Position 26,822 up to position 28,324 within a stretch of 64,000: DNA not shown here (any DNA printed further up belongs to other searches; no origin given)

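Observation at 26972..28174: Bacterial-type sigma54 enhancer-binding AAA+ protein in an archaeal context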

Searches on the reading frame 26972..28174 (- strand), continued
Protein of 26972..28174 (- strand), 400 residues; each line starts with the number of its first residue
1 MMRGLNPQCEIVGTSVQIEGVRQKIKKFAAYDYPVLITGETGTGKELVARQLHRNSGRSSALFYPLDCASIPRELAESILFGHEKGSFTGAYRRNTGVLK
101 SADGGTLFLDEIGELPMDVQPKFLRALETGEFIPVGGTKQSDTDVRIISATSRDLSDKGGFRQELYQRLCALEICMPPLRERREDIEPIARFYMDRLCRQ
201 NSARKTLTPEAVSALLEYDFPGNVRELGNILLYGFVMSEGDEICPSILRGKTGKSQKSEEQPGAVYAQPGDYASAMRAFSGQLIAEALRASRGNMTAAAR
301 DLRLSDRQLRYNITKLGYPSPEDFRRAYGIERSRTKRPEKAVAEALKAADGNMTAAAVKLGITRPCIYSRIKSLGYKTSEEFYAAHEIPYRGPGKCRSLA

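Call 55: find_encoding_contigs(protein=P0241, flank=10000, max_places=2)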
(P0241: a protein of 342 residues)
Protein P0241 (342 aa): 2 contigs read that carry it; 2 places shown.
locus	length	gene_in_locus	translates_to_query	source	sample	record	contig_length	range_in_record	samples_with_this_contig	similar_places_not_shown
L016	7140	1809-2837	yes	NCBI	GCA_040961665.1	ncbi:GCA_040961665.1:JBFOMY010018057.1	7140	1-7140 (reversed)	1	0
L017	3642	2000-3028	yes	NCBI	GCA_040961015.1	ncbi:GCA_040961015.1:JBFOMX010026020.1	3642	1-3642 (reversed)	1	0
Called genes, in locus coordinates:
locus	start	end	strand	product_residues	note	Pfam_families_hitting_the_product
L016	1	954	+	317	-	?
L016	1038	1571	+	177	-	PF01923:Cob_adeno_trans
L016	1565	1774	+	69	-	-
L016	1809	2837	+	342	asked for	PF00158:Sigma54_activat, PF14532:Sigma54_activ_2, PF07728:AAA_5 (weak), PF25601:AAA_lid_14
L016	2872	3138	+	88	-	PF14542:Acetyltransf_CG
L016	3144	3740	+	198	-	PF00300:His_Phos_1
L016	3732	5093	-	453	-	PF03600:CitMHS, PF02040:ArsB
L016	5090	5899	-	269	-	PF01256:Carb_kinase, PF08543:Phos_pyr_kin (weak), PF02110:HK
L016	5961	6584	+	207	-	PF22175:Ogg-HhH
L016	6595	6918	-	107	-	-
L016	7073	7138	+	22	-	?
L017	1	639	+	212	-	?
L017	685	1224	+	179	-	PF08774:VRR_NUC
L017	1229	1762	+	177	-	PF01923:Cob_adeno_trans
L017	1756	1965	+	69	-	-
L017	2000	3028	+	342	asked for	PF00158:Sigma54_activat, PF14532:Sigma54_activ_2, PF07728:AAA_5 (weak), PF25601:AAA_lid_14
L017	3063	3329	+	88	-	PF14542:Acetyltransf_CG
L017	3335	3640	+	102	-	?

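Call 56: find_encoding_contigs(protein=P0240, flank=10000, max_places=1)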
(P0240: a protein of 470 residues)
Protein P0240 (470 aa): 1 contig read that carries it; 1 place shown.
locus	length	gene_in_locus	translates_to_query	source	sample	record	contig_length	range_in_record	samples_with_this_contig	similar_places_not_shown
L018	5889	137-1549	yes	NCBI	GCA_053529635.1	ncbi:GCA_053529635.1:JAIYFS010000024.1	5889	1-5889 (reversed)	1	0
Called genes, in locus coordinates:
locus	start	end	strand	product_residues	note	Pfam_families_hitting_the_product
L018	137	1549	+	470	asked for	PF00158:Sigma54_activat, PF14532:Sigma54_activ_2, PF07728:AAA_5, PF25601:AAA_lid_14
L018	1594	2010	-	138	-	PF01592:NifU_N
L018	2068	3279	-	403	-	PF00155:Aminotran_1_2 (weak), PF00266:Aminotran_5, PF01041:DegT_DnrJ_EryC1, PF01053:Cys_Met_Meta_PP (weak)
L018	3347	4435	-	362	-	PF19295:SufBD_N (faint), PF01458:SUFBD_core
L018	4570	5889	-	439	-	?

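Call 57: list_cluster_members(proteins=[L018:1594-2010:-, L018:2068-3279:-, L018:3347-4435:-, L016:1038-1571:+, L016:3144-3740:+, L016:3732-5093:-, L016:5090-5899:-, L016:5961-6584:+, L010:4118-5593:-, L010:5753-6757:+])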
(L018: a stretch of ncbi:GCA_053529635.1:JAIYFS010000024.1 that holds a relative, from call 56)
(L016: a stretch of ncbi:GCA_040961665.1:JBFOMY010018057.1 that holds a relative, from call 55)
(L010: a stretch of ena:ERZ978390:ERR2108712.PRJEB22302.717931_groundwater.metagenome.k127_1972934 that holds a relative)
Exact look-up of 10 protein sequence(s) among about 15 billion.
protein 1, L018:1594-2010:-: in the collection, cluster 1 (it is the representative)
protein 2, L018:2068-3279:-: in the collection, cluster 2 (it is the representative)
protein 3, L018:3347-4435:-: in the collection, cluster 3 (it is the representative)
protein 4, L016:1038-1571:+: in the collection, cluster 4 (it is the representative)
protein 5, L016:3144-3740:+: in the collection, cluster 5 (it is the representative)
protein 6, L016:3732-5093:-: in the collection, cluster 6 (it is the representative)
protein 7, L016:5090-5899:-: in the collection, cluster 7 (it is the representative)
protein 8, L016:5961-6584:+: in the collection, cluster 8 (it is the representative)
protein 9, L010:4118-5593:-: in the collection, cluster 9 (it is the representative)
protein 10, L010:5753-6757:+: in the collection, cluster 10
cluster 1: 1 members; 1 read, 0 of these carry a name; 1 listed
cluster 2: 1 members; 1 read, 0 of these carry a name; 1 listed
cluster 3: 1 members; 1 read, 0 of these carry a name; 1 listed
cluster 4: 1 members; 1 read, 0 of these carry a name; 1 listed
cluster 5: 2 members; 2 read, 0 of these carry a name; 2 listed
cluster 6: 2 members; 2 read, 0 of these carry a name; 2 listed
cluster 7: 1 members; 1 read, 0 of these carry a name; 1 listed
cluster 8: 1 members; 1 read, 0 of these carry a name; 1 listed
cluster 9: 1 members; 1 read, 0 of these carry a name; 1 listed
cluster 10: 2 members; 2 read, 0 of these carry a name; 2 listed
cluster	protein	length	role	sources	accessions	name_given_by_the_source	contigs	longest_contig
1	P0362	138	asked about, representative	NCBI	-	-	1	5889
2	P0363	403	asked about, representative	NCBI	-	-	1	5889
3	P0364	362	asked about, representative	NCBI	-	-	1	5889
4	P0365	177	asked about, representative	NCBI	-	-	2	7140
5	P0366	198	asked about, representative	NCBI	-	-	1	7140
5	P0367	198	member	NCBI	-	-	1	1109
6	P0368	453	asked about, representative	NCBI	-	-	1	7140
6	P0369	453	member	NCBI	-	-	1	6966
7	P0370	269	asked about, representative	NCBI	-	-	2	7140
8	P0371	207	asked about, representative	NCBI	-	-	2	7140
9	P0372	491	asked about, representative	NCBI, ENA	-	-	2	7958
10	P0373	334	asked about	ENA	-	-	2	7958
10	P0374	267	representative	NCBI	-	-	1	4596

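Call 61: find_homologous_proteins(query=L018:4570-5889:-, max_evalue=1e-30)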
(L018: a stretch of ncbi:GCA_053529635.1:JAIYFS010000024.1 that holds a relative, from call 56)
Query L018:4570-5889:- (439 aa): 8000 proteins with E <= 1e-30 among 8000 candidates; the best 120 are listed.
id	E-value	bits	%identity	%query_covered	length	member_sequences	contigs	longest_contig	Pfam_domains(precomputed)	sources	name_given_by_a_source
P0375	2.4e-264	895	88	100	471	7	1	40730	PF01458.24,PF19295.6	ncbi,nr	ncbi:MAG: Fe-S cluster assembly protein SufB [Candidatus Aenigmarchaeota archaeon]|nr:Fe-S cluster a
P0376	1.2e-263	892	88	100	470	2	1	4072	PF01458.24,PF19295.6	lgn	-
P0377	5.8e-263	890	88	100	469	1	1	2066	PF01458.24,PF19295.6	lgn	-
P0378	2.0e-261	885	87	100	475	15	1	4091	PF01458.24,PF19295.6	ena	-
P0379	3.4e-260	881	87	100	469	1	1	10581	PF01458.24,PF19295.6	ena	-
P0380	2.4e-258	875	86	100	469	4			PF01458.24,PF19295.6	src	-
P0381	4.2e-258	874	86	100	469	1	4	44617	PF01458.24,PF19295.6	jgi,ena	-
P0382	2.1e-257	872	86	100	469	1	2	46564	PF01458.24,PF19295.6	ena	-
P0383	2.8e-257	871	86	100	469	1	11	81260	PF01458.24,PF19295.6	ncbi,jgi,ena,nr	ncbi:MAG TPA: Fe-S cluster assembly protein SufB [Candidatus Aenigmarchaeota archaeon]|nr:Fe-S clust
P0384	2.7e-256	868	86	100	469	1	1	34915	PF01458.24,PF19295.6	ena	-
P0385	1.9e-255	865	85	100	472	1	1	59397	PF01458.24,PF19295.6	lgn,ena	-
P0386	4.6e-254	861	84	100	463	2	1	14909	PF01458.24,PF19295.6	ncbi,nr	ncbi:MAG TPA: Fe-S cluster assembly protein SufB [archaeon]|nr:Fe-S cluster assembly protein SufB [a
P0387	3.3e-253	858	84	100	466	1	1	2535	PF01458.24,PF19295.6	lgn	-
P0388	4.8e-247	838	82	100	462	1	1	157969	PF01458.24,PF19295.6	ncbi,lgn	-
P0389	2.3e-246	835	82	100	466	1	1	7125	PF01458.24,PF19295.6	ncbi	-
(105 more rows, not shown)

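Call 62: find_encoding_contigs(protein=P0375, flank=10000, max_places=3)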
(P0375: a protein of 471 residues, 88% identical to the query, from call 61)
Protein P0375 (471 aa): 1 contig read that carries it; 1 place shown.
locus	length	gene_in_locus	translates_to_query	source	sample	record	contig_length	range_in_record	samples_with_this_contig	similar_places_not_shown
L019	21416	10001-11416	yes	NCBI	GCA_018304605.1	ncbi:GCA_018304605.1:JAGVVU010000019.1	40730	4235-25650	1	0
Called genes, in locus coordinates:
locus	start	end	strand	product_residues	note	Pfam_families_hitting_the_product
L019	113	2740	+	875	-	PF00082:Peptidase_S8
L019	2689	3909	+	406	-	-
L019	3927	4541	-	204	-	PF08551:DUF1751 (weak), PF01694:Rhomboid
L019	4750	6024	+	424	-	PF00324:AA_permease, PF03845:Spore_permease, PF13520:AA_permease_2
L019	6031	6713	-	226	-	-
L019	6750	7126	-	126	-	-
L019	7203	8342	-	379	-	PF00999:Na_H_Exchanger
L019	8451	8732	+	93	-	-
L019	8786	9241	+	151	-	PF03965:Penicillinase_R (weak), PF03551:PadR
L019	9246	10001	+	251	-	PF02463:SMC_N, PF00005:ABC_tran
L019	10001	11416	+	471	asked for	PF19295:SufBD_N, PF01458:SUFBD_core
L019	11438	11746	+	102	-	-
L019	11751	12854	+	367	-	PF19295:SufBD_N (faint), PF01458:SUFBD_core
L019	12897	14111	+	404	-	PF00266:Aminotran_5, PF01041:DegT_DnrJ_EryC1 (weak)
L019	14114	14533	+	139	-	PF01592:NifU_N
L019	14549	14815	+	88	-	-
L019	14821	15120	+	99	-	-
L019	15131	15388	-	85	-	-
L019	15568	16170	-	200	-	-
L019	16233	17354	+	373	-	PF02812:ELFV_dehydrog_N, PF00208:ELFV_dehydrog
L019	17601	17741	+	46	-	-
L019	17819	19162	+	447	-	PF02844:GARS_N, PF01071:GARS_A, PF02843:GARS_C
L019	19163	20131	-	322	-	PF00899:ThiF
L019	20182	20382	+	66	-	-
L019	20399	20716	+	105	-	-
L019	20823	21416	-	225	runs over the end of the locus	PF01930:Cas_Cas4 (faint), PF12705:PDDEXK_1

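Call 65: search_protein_families(library=padloc, proteins=[window:26972-28174:-, P0240, P0236], max_evalue=0.001)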
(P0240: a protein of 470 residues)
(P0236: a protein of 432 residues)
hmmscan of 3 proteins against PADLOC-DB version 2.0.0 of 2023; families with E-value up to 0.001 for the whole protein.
window:26972-28174:- (400 aa): 3 families
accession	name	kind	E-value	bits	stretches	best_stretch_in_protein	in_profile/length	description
PDLC01995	RtcR_PspF2--CARF_AAA_HTH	-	2.2e-94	315.3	1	10-317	168-479/481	-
PDLC01994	RtcR_PspF1--CARF_AAA_HTH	-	7.5e-52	174.9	1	15-313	164-465/468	-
PDLC01993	RtcR--CARF_AAA_HTH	-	7.3e-50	167.9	1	21-228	192-412/523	-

P0240 (470 aa): 4 families
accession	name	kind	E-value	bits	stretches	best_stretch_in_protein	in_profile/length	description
PDLC01995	RtcR_PspF2--CARF_AAA_HTH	-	7.1e-87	290.5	1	8-339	168-476/481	-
PDLC01994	RtcR_PspF1--CARF_AAA_HTH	-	1.4e-56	190.5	1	12-339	163-466/468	-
PDLC01993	RtcR--CARF_AAA_HTH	-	2.7e-44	149.5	1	14-266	187-451/523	-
PDLC04606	PDC-M37B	-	9.9e-05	19.7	1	32-135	176-278/390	-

P0236 (432 aa): 5 families
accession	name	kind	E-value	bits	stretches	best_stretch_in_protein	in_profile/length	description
PDLC01995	RtcR_PspF2--CARF_AAA_HTH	-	2.4e-81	272.3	1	8-337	168-477/481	-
PDLC01994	RtcR_PspF1--CARF_AAA_HTH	-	1.9e-47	160.4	1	12-327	163-457/468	-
PDLC01993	RtcR--CARF_AAA_HTH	-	1.1e-45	154.1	1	14-257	187-443/523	-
PDLC04606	PDC-M37B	-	1.4e-10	38.9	1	31-141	175-285/390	-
PDLC04605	PDC-M37B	-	2e-06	25.2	1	31-130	305-403/518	-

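Call 70: search_protein_families(library=ncbifam, proteins=[L016:1038-1571:+, L016:3144-3740:+, L016:3732-5093:-, L016:5090-5899:-, L016:5961-6584:+, L017:685-1224:+, L010:2408-3973:-, L010:4118-5593:-, L010:5753-6757:+, L016:2872-3138:+], max_evalue=0.00001)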
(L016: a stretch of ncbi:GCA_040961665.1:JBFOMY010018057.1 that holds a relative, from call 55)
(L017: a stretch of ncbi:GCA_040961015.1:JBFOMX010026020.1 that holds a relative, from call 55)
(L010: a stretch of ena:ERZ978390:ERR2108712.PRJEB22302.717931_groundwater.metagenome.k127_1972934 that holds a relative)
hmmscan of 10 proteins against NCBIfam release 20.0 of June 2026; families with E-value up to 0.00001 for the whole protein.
L016:1038-1571:+ (177 aa): 1 family
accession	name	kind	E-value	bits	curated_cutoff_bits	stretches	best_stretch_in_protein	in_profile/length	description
TIGR00636.1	PduO_Nterm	equivalog_domain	4.7e-55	185.9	108.45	1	8-177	5-170/171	cob(I)yrinic acid a,c-diamide adenosyltransferase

L016:3144-3740:+ (198 aa): 19 families
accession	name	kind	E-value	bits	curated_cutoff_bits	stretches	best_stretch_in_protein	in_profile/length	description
TIGR03162.1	ribazole_cobC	equivalog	1e-36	126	162.9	1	3-163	1-162/176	alpha-ribazole phosphatase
NF005567.0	PRK07238.1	equivalog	9.8e-35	120.6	326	1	2-197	179-377/378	bifunctional RNase H/acid phosphatase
NF011580.0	PRK15004.1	equivalog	2.7e-27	96.1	250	1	1-192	1-194/203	adenosylcobalamin/alpha-ribazole phosphatase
NF045917.1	PhserinePhPspA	equivalog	2.8e-27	95.8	350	1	1-197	2-200/211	phosphoserine phosphatase PspA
TIGR03848.1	MSMEG_4193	subfamily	1.6e-26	93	203.85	1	3-192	2-197/204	MSMEG_4193 family putative phosphomutase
NF038349.1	dPGM_arch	equivalog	1.4e-24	87.1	225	1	4-186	2-176/194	2,3-diphosphoglycerate-dependent phosphoglycerate mutase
NF002901.0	PRK03482.1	equivalog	2.4e-22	79.6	261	1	2-181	3-184/215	2,3-diphosphoglycerate-dependent phosphoglycerate mutase GpmB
NF002339.0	PRK01295.1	equivalog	1.1e-20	74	316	1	3-179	5-189/206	2,3-bisphosphoglycerate-dependent phosphoglycerate mutase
NF009994.0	PRK13463.1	equivalog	4.6e-19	69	277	1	4-193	6-198/203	phosphoserine phosphatase 1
NF002217.0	PRK01112.1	equivalog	4.8e-19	68.6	320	2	2-69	3-71/228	2,3-bisphosphoglycerate-dependent phosphoglycerate mutase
TIGR01258.1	pgm_1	subfamily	1.4e-16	60.6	81.7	1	1-96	1-101/245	2,3-bisphosphoglycerate-dependent phosphoglycerate mutase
NF010713.0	PRK14115.1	equivalog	1.2e-14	54.2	305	1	1-96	2-102/248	2,3-diphosphoglycerate-dependent phosphoglycerate mutase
NF010717.0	PRK14119.1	equivalog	2.8e-13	50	378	1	2-107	3-113/228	2,3-diphosphoglycerate-dependent phosphoglycerate mutase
NF009993.0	PRK13462.1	equivalog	1.4e-12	47.7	226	1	2-154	7-156/203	acid phosphatase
NF010718.0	PRK14120.1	equivalog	5.9e-12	45.4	366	1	2-97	6-106/249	phosphoglyceromutase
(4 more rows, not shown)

L016:3732-5093:- (453 aa): 4 families
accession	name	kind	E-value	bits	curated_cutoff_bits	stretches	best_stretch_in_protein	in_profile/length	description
NF011980.0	PRK15445.1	subfamily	3.5e-49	168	457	1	84-452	59-427/430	arsenical efflux pump membrane protein ArsB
NF033877.0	arsB_Sta_pI258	exception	1.2e-42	146.6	760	1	85-451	60-426/429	arsenite efflux transporter membrane subunit ArsB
TIGR00935.1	2a45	subfamily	1.1e-41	143.5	415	1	84-452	57-425/426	arsenite/antimonite efflux transporter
NF040989.1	MamN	equivalog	1.8e-10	40.2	500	1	80-414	56-386/437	magnetosome biogenesis transporter MamN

L016:5090-5899:- (269 aa): 4 families
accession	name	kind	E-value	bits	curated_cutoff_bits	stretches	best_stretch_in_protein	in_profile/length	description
TIGR00196.1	yjeF_cterm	hypoth_equivalog_domain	4.6e-68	229.5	129.85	1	9-268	14-275/277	NAD(P)H-hydrate dehydratase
NF007856.0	PRK10565.1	equivalog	5e-35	121.1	703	1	9-267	244-497/510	bifunctional ADP-dependent NAD(P)H-hydrate dehydratase/NAD(P)H-hydrate epimerase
NF006830.1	PRK09355.1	equivalog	9.9e-14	51.4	180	1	163-264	143-247/263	hydroxyethylthiazole kinase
TIGR00694.1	thiM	equivalog_domain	4.2e-11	42.9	256.4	1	164-266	139-242/249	hydroxyethylthiazole kinase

L016:5961-6584:+ (207 aa): 1 family
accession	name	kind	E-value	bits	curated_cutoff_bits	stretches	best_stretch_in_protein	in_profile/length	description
NF002305.0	PRK01229.1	equivalog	3.6e-67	225.8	183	1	10-207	15-210/210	N-glycosylase/DNA lyase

L017:685-1224:+ (179 aa): 0 families

L010:2408-3973:- (521 aa): 0 families

L010:4118-5593:- (491 aa): 3 families
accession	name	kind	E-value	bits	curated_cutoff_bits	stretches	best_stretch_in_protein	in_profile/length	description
NF045584.1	cas14_MBL_CASP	equivalog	8.6e-50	169.7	800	1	13-425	11-428/612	type VII CRISPR-associated protein Cas14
TIGR03675.1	arCOG00543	equivalog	1.9e-41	142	580.2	1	30-424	200-613/631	beta-CASP ribonuclease aCPSF1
TIGR04122.1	Xnuc_lig_assoc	equivalog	8.5e-11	41.2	325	0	129-239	76-183/326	ligase-associated DNA damage response exonuclease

L010:5753-6757:+ (334 aa): 6 families
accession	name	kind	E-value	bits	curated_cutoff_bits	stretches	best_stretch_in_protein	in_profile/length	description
TIGR02067.1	his_9_HisN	equivalog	4.5e-17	62.3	275.15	1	63-301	11-229/252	histidinol-phosphatase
TIGR01331.1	bisphos_cysQ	equivalog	4.6e-17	62.5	228.8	1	59-189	7-131/250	3'(2'),5'-bisphosphate nucleotidase CysQ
TIGR01330.1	bisphos_HAL2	equivalog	1.4e-10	40.5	267.05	0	132-185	134-185/359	3'(2'),5'-bisphosphate nucleotidase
NF008027.1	PRK10757.1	equivalog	1e-09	37.7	332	1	84-177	37-122/267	inositol-1-monophosphatase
NF008182.0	PRK10931.1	equivalog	1.6e-09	37.2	379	1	60-180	8-124/246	3'(2'),5'-bisphosphate nucleotidase CysQ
NF009321.0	PRK12676.1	equivalog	8.3e-06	25.1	264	0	80-301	37-234/264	bifunctional fructose-bisphosphatase/inositol-phosphate phosphatase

L016:2872-3138:+ (88 aa): 0 families

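Call 71: fold_search(model_id=the predicted structure, library=pdb)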
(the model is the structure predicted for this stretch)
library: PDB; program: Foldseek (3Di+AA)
matches with E <= 10: 1668; with E <= 0.001: 938
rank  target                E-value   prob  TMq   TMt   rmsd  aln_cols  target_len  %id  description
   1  3m0e_A                7.8e-27  1.00  0.57  0.90   2.0       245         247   46  Crystal structure of the ATP-bound state of Walker B mutant of NtrC1 ATPase domain (released 2010-11-03)
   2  1ny5_A                2.1e-26  1.00  0.58  0.61   1.6       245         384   46  Crystal structure of sigm54 activator (AAA+ ATPase) in the inactive state (released 2003-11-11)
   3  5m7o_B                6.2e-26  1.00  0.56  0.52   9.1       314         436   31  Crystal structure of NtrX from Brucella abortus processed with the CrystalDirect automated mounting and cryo-cooling t (released 2017-01-25)
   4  5m7p_A                6.6e-26  1.00  0.58  0.52  14.6       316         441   31  Crystal structure of NtrX from Brucella abortus in complex with ADP processed with the CrystalDirect automated mountin (released 2017-01-25)
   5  6jdl                  7.4e-26  1.00  0.58  0.91   1.5       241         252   45  Central domain of FleQ H287A mutant in complex with ATPgS and Mg (released 2019-11-27)
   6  4lzz_W                7.4e-26  1.00  0.57  0.90   1.9       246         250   46  Nucleotide-induced asymmetry within atpase activator ring drives s54-RNAP interaction and ATP hydrolysis (released 2013-12-04)
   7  5m7o_A                9.2e-26  1.00  0.57  0.51  15.3       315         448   31  Crystal structure of NtrX from Brucella abortus processed with the CrystalDirect automated mounting and cryo-cooling t (released 2017-01-25)
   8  1ny5_B                1.5e-25  1.00  0.59  0.61   1.5       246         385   46  Crystal structure of sigm54 activator (AAA+ ATPase) in the inactive state (released 2003-11-11)
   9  6jdi                  2.0e-25  1.00  0.58  0.91   1.5       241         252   45  Central domain of FleQ H287N mutant in complex with ATPgS and Mg (released 2019-11-27)
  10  5m7p_B                2.1e-25  1.00  0.56  0.52   9.4       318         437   31  Crystal structure of NtrX from Brucella abortus in complex with ADP processed with the CrystalDirect automated mountin (released 2017-01-25)
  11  1ny6_C                3.0e-25  1.00  0.59  0.94   1.5       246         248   46  Crystal structure of sigm54 activator (AAA+ ATPase) in the active state (released 2003-11-11)
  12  5exp                  3.5e-25  1.00  0.59  0.93   1.6       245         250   45  AAA+ domain of FleQ from Pseudomonas aeruginosa (released 2016-01-13)
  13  3dzd_A                4.0e-25  1.00  0.56  0.61   2.0       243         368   48  Crystal structure of sigma54 activator NTRC4 in the inactive state (released 2008-11-25)
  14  1ojl_D                4.4e-25  1.00  0.59  0.78  17.2       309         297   39  Crystal structure of a sigma54-activator suggests the mechanism for the conformational switch necessary for sigma54 bi (released 2005-05-19)
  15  5m7n_A                4.4e-25  1.00  0.58  0.52  14.6       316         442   31  Crystal structure of NtrX from Brucella abortus in complex with ATP processed with the CrystalDirect automated mountin (released 2017-01-25)
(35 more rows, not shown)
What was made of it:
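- On Bacterial enhancer-binding proteins (sigma54-dependent activators): Foldseek TM 0.90-0.94 to the NtrC1, FleQ and ZraR cores (call 71).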
